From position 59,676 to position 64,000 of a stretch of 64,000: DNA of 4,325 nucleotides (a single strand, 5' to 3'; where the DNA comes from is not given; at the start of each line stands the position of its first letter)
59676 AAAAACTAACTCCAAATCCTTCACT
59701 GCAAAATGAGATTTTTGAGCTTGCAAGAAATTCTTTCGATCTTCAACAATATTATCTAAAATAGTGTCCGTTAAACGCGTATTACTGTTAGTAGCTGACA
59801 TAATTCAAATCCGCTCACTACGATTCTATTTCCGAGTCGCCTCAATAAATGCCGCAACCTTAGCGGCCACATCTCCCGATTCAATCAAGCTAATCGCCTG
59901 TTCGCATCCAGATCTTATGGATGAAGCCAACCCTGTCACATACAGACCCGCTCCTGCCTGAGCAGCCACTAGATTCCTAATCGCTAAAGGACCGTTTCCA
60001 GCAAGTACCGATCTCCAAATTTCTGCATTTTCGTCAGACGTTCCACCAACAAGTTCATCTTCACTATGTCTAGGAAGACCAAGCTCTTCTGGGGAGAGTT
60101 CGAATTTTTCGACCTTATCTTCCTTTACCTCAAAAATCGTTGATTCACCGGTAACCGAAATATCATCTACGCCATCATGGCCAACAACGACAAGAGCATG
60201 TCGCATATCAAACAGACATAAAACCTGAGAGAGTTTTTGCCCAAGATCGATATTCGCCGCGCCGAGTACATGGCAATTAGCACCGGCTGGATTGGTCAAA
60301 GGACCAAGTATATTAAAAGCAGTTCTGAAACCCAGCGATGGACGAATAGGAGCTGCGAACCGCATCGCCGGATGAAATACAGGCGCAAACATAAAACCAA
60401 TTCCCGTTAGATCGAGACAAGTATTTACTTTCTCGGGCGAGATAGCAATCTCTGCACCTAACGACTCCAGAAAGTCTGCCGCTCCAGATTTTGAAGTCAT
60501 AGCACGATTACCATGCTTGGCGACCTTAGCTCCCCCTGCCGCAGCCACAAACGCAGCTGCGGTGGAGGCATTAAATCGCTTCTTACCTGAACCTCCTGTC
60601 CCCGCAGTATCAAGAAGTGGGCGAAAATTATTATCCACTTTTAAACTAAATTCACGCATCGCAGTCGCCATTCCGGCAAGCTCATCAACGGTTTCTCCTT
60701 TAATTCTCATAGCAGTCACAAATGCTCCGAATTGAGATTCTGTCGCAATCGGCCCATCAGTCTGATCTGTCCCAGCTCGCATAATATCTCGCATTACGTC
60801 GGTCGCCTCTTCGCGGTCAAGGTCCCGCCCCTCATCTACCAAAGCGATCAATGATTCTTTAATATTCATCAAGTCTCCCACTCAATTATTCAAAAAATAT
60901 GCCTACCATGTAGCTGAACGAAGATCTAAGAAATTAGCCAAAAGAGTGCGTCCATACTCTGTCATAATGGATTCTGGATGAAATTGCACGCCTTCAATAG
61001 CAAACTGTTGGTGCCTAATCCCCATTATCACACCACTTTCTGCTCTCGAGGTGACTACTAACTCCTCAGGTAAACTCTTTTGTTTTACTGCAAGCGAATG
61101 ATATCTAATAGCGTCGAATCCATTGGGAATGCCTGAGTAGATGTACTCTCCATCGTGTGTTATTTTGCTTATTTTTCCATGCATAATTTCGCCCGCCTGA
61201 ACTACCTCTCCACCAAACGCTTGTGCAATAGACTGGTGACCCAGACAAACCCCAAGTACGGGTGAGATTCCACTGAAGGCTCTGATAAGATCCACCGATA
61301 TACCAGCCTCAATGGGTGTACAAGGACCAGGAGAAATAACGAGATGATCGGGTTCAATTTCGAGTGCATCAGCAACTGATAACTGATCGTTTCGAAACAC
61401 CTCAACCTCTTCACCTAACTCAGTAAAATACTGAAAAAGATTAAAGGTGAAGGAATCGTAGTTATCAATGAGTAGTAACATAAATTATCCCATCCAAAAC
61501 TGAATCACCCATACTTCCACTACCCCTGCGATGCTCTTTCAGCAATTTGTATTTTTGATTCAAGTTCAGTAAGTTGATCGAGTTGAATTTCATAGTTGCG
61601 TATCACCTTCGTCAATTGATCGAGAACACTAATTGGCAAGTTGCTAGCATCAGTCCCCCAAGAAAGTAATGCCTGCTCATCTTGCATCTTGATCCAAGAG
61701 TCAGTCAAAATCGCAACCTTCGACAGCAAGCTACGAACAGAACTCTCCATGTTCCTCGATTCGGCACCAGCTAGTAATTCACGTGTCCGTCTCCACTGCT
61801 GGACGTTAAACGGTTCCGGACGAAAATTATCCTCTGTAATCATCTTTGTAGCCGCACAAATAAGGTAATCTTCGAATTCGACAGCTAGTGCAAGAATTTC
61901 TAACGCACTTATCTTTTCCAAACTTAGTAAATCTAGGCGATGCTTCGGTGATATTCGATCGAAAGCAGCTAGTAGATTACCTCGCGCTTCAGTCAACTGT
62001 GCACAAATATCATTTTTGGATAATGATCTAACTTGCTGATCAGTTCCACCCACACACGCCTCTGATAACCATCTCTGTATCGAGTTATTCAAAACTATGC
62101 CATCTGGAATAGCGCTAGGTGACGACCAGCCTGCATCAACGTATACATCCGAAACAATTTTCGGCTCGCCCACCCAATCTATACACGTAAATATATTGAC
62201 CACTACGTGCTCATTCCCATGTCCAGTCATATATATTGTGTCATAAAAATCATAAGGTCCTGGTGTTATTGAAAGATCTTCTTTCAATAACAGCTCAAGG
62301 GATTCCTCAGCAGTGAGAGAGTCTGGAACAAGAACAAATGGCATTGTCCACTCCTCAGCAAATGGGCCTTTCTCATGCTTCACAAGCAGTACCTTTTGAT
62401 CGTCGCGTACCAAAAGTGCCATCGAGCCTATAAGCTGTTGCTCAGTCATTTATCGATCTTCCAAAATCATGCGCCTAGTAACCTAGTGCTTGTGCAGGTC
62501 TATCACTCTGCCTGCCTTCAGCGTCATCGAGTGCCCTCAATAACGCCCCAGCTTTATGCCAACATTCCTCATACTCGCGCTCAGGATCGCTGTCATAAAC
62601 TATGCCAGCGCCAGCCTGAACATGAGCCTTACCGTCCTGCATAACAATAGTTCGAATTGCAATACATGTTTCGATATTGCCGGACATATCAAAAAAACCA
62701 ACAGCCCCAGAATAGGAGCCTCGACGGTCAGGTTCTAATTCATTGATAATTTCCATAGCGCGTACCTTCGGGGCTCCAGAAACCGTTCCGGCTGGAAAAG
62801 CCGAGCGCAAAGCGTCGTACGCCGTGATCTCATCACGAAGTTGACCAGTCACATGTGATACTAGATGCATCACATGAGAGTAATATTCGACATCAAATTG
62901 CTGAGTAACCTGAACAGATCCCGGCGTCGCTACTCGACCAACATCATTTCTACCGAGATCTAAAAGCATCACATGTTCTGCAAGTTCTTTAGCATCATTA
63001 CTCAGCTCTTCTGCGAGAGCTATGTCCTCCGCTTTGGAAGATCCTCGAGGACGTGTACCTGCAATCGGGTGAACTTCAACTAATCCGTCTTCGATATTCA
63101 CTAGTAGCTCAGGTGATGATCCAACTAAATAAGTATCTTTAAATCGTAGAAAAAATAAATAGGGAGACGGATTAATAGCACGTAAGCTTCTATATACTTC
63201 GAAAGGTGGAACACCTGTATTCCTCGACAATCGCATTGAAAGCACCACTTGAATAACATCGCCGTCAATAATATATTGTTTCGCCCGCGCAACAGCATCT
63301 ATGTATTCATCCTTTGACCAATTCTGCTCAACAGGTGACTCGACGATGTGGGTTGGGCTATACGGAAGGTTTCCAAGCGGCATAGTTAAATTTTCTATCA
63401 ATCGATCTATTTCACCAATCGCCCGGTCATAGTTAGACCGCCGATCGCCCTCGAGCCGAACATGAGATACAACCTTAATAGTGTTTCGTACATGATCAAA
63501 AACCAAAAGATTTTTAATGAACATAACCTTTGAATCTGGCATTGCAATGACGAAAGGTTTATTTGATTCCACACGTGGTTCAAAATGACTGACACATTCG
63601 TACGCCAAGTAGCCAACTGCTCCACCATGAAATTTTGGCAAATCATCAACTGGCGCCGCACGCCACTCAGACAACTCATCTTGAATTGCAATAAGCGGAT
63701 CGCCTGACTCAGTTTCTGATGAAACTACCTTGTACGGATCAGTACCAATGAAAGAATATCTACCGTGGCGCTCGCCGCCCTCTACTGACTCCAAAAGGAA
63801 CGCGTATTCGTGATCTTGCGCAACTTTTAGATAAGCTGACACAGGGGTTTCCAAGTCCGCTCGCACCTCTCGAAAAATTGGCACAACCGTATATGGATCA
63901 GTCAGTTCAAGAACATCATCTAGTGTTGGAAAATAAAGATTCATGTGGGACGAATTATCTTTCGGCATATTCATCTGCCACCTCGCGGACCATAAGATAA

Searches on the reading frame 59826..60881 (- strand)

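Call 82: search_protein_families(library=pfam, proteins=[window:59826-60881:-], max_evalue=0.00001)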
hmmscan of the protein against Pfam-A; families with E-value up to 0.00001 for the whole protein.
window:59826-60881:- (351 aa): 2 families
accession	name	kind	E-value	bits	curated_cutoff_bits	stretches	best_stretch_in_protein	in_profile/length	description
PF00591.27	Glycos_transf_3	-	1.4e-81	274.4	27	1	88-337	3-251/253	Glycosyl transferase family, a/b domain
PF02885.22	Glycos_trans_3N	-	4.6e-17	62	26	1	12-78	4-62/63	Glycosyl transferase family, helical bundle domain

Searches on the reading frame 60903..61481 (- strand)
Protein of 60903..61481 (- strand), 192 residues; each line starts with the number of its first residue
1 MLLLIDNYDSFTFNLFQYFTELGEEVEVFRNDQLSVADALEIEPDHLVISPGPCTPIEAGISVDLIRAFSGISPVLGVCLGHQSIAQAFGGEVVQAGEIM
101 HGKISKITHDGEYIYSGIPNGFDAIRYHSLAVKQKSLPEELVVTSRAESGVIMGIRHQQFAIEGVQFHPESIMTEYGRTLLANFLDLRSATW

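Call 82: search_protein_families(library=pfam, proteins=[window:60903-61481:-], max_evalue=0.00001)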
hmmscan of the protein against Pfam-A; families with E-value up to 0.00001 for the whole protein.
window:60903-61481:- (192 aa): 2 families
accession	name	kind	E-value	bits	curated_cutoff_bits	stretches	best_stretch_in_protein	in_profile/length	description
PF00117.34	GATase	-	2e-55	187.8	22.8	1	3-185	1-187/190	Glutamine amidotransferase class-I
PF07722.19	Peptidase_C26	-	1.7e-10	41.5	20.5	1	72-170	105-219/219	Peptidase C26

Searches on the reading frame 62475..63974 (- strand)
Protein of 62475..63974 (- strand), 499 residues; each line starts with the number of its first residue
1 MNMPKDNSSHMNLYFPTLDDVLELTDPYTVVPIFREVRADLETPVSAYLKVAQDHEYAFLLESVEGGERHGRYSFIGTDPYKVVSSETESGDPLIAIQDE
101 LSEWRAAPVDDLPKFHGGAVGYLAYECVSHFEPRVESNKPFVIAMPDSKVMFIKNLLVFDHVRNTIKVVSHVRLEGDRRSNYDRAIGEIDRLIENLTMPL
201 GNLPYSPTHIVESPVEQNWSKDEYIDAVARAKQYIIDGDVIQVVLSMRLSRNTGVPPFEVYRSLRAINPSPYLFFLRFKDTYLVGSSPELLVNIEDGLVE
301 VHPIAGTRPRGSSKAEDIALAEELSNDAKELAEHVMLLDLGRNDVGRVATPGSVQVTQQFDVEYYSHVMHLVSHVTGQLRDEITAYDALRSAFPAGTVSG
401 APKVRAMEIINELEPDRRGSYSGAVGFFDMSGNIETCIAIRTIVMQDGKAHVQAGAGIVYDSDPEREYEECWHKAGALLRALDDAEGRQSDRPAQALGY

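Call 82: search_protein_families(library=pfam, proteins=[window:62475-63974:-], max_evalue=0.00001)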
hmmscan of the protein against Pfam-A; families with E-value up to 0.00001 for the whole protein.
window:62475-63974:- (499 aa): 2 families
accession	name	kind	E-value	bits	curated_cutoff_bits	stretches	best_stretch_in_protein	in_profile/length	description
PF00425.24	Chorismate_bind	-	6.3e-92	308.2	27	1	221-474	2-257/257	chorismate binding enzyme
PF04715.19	Anth_synt_I_N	-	3.8e-29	102.2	23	1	40-166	1-138/140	Anthranilate synthase component I, N terminal region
